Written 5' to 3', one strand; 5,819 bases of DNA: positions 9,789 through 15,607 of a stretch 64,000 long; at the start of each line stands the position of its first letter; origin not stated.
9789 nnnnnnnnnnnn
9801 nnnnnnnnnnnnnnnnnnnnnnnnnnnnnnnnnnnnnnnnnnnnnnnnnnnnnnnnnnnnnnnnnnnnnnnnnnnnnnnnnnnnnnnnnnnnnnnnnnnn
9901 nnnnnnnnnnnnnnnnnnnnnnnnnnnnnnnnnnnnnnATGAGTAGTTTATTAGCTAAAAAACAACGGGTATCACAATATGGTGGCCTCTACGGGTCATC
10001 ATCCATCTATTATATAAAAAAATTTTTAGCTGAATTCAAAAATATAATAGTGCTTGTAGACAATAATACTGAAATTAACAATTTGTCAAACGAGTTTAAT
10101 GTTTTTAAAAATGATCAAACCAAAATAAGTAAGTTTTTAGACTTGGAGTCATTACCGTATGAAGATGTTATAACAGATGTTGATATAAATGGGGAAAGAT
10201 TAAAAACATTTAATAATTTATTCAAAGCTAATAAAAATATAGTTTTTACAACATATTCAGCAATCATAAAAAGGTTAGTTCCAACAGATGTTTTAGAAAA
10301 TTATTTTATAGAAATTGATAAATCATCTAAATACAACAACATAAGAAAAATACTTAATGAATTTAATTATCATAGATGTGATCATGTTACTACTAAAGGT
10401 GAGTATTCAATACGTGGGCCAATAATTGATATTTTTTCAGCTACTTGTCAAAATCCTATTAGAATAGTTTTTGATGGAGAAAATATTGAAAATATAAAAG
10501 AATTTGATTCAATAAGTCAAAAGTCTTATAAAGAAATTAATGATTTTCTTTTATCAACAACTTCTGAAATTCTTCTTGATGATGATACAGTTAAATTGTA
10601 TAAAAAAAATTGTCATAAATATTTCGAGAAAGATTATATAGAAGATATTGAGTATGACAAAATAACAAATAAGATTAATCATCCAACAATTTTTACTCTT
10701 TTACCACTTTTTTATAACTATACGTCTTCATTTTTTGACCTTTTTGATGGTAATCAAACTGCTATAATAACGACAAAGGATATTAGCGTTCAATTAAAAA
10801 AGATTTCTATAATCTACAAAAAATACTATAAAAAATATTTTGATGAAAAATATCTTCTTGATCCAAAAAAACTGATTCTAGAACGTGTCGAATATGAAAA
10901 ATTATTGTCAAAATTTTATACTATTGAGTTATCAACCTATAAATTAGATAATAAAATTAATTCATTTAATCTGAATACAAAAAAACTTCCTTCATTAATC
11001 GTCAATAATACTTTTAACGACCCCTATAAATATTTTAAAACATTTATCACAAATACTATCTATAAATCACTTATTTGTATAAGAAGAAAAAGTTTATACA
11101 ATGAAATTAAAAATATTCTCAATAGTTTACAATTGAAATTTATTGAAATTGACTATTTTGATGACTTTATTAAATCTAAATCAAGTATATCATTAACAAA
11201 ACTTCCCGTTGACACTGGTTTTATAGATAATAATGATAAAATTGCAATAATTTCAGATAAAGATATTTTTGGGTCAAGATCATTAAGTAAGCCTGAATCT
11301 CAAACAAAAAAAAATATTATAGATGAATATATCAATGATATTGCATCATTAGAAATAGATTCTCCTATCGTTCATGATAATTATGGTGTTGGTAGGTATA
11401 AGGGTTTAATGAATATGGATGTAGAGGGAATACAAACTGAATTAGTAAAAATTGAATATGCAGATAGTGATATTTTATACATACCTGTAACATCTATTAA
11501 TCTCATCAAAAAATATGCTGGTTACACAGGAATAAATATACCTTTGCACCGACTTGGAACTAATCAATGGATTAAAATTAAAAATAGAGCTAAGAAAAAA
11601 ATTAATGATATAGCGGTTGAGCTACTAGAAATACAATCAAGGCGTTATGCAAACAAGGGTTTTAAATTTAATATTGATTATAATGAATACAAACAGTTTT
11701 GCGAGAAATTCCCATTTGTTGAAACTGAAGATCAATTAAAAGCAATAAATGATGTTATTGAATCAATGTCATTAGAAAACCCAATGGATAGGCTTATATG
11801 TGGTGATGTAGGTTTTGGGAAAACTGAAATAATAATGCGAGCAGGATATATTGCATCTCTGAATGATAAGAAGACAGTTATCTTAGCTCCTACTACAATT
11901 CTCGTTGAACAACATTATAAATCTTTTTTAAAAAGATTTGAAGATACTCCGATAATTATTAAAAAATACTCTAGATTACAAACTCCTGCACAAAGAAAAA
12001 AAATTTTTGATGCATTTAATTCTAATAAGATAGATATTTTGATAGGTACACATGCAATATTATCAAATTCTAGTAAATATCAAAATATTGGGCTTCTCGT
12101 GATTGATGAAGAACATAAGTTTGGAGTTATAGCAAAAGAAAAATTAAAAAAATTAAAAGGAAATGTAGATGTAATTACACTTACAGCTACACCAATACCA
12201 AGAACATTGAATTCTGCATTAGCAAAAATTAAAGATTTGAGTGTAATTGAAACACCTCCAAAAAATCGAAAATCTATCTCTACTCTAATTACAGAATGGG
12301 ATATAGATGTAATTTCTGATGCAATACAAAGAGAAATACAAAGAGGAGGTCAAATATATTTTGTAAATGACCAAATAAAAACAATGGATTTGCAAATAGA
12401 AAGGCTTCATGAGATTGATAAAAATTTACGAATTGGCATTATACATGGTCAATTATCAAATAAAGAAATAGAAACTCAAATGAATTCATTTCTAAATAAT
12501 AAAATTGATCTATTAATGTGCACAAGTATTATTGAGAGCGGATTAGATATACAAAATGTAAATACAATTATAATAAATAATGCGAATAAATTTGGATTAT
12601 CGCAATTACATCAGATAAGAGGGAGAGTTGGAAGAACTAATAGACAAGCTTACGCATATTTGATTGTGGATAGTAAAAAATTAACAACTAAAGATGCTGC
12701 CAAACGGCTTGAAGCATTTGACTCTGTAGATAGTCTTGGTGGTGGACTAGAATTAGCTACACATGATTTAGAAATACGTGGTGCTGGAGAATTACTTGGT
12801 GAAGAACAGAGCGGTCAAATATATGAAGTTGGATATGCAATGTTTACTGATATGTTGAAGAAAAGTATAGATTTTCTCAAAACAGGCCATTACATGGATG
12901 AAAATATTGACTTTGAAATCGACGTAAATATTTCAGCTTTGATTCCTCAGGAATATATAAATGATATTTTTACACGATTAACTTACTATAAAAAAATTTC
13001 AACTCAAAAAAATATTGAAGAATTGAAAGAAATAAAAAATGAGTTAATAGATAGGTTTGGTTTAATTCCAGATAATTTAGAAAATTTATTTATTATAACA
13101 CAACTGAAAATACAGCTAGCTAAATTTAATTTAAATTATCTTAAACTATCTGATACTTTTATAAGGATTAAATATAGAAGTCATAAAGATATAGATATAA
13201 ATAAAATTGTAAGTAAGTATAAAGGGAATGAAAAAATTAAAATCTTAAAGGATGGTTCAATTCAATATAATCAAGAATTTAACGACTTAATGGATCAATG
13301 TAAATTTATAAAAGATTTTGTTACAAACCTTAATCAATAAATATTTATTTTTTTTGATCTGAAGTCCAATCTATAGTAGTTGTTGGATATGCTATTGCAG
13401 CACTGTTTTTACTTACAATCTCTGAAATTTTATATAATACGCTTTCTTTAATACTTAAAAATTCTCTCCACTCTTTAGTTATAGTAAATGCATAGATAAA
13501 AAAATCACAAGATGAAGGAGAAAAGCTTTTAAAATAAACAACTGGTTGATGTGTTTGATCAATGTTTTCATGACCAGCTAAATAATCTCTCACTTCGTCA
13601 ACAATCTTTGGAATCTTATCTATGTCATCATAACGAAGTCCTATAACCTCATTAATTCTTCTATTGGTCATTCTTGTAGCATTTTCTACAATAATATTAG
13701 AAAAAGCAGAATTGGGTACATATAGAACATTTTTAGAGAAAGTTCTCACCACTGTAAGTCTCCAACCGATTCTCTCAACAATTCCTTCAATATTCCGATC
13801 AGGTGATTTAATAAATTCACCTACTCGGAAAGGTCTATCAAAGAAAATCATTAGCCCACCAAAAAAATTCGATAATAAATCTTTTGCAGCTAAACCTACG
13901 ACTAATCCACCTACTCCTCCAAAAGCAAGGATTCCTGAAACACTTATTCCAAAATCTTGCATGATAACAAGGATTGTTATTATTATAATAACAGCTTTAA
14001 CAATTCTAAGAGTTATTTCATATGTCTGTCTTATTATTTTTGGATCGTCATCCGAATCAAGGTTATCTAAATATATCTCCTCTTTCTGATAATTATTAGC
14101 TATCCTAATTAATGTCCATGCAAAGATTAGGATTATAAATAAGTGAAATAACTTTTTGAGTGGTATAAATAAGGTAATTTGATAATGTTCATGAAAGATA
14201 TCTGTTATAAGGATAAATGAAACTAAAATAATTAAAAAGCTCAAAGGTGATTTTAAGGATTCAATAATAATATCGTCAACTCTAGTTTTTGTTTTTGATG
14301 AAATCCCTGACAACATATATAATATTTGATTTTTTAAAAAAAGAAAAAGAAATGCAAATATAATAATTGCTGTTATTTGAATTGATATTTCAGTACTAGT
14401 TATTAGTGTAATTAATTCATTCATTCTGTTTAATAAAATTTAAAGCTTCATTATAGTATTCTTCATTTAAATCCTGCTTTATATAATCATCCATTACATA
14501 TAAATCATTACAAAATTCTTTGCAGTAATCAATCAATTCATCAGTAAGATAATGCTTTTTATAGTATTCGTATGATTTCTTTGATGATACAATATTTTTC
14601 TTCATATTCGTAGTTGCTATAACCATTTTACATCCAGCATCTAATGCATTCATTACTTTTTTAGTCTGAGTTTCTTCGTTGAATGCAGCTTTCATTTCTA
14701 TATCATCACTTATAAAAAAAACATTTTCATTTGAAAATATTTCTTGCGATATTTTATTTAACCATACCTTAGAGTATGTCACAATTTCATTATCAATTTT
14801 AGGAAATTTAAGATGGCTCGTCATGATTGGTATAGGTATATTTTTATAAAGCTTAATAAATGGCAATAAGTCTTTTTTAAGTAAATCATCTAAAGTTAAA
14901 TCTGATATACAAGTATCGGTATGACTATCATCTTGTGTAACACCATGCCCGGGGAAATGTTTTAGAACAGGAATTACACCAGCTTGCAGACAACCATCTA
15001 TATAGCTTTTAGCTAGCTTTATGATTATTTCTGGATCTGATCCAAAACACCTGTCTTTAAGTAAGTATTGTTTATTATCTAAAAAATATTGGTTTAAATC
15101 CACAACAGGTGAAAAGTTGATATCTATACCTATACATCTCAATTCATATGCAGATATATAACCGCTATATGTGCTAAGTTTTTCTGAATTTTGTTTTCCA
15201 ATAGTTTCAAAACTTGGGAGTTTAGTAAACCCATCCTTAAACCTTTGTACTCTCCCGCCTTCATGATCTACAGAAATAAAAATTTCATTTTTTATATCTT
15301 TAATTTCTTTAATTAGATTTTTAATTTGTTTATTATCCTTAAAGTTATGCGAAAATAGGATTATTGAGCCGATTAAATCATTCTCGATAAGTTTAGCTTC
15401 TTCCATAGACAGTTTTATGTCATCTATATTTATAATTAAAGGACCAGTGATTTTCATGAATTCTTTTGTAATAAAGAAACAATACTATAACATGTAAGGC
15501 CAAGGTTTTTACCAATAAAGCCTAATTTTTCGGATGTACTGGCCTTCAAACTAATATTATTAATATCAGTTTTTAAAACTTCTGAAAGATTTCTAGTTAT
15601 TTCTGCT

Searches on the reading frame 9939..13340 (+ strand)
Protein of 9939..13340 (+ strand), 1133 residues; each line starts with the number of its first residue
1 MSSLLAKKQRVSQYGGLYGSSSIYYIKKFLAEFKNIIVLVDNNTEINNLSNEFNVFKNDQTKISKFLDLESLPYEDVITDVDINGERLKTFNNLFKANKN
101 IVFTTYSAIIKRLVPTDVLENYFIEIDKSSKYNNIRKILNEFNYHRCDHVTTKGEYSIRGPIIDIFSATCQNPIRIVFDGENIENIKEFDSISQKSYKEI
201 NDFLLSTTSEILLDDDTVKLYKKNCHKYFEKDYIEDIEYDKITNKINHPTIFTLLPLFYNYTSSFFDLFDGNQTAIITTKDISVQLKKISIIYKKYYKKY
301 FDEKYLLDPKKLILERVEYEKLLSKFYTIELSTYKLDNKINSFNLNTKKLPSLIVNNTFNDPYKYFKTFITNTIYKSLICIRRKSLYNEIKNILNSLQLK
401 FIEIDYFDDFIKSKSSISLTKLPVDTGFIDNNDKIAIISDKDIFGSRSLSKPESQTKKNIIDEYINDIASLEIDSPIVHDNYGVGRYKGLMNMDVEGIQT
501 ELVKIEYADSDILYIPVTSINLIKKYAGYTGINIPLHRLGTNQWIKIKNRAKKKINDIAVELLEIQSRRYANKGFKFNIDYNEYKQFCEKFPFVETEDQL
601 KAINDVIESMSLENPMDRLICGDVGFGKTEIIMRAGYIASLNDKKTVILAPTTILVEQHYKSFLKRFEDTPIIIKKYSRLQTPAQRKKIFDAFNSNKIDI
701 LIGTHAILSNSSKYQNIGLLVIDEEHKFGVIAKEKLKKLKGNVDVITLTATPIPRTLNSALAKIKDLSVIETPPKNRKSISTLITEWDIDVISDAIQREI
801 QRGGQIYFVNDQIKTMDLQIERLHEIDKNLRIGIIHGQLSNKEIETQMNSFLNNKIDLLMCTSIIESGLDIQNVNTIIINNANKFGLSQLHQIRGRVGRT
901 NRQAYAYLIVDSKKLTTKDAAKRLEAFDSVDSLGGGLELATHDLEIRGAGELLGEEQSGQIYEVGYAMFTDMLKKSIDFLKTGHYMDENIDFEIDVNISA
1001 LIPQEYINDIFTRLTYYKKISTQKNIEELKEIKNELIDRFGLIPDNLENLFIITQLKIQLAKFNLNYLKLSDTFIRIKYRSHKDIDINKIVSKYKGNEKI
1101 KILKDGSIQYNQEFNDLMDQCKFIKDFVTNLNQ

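Call 40: search_protein_families(library=pfam, proteins=[window:9939-13340:+], max_evalue=0.00001)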
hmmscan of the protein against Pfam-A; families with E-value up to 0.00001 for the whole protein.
window:9939-13340:+ (1133 aa): 7 families
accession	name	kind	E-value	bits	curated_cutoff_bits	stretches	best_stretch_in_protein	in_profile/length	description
PF00271.37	Helicase_C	-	3.6e-24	85.6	23.5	1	793-900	7-109/110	Helicase conserved C-terminal domain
PF00270.35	DEAD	-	6.1e-24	85.1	26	1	596-757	1-164/167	DEAD/DEAH box helicase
PF03461.20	TRCF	-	2.5e-22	79.5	25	1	997-1089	2-94/95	TRCF domain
PF17757.6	UvrB_inter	-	7.5e-18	64.9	22.9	1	126-207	5-87/91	UvrB interaction domain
PF04851.21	ResIII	-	1.7e-16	61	22.5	1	597-752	6-162/164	Type III restriction enzyme, res subunit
PF02559.22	CarD_TRCF_RID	-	4.3e-15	56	23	1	471-526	1-56/57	CarD-like/TRCF RID domain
PF21132.2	MFD_D3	-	1.3e-06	28.7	21.8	1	388-442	20-72/73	MFD, D3 domain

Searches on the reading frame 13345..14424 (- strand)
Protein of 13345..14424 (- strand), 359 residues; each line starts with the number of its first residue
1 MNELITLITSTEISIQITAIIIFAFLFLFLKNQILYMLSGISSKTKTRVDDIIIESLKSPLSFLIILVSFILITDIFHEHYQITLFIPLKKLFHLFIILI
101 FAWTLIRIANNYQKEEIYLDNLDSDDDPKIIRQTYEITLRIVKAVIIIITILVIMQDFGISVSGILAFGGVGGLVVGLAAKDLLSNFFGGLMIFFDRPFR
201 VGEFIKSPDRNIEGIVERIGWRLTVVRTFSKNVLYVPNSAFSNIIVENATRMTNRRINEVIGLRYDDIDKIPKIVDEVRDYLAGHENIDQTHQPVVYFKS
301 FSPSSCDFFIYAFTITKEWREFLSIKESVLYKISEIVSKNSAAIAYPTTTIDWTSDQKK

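Call 41: search_protein_families(library=pfam, proteins=[window:13345-14424:-], max_evalue=0.00001)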
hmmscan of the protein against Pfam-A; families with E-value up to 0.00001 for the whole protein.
window:13345-14424:- (359 aa): 4 families
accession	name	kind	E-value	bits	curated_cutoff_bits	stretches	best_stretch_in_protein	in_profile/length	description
PF00924.24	MS_channel_2nd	-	6.6e-20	71.4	20.2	1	182-251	1-68/68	Mechanosensitive ion channel, beta-domain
PF21082.3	MS_channel_3rd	-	9.6e-12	45.6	21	1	260-342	4-86/88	Mechanosensitive ion channel MscS, C-terminal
PF21088.3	MS_channel_1st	-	3.3e-07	30.6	23.1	1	141-181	2-42/42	Mechanosensitive ion channel, transmembrane helices 2/3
PF24956.1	Msl2-3_C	-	3.6e-06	27.5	29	1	256-336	2-85/87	Mechanosensitive ion channel protein 2/3 C-terminal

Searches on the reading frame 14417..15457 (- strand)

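Call 41: search_protein_families(library=pfam, proteins=[window:14417-15457:-], max_evalue=0.00001)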
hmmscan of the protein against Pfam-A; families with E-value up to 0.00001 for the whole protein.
window:14417-15457:- (346 aa): 1 family
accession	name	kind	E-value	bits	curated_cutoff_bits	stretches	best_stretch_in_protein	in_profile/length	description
PF00933.27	Glyco_hydro_3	-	1.6e-57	195.7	27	1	15-288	15-288/316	Glycosyl hydrolase family 3 N terminal domain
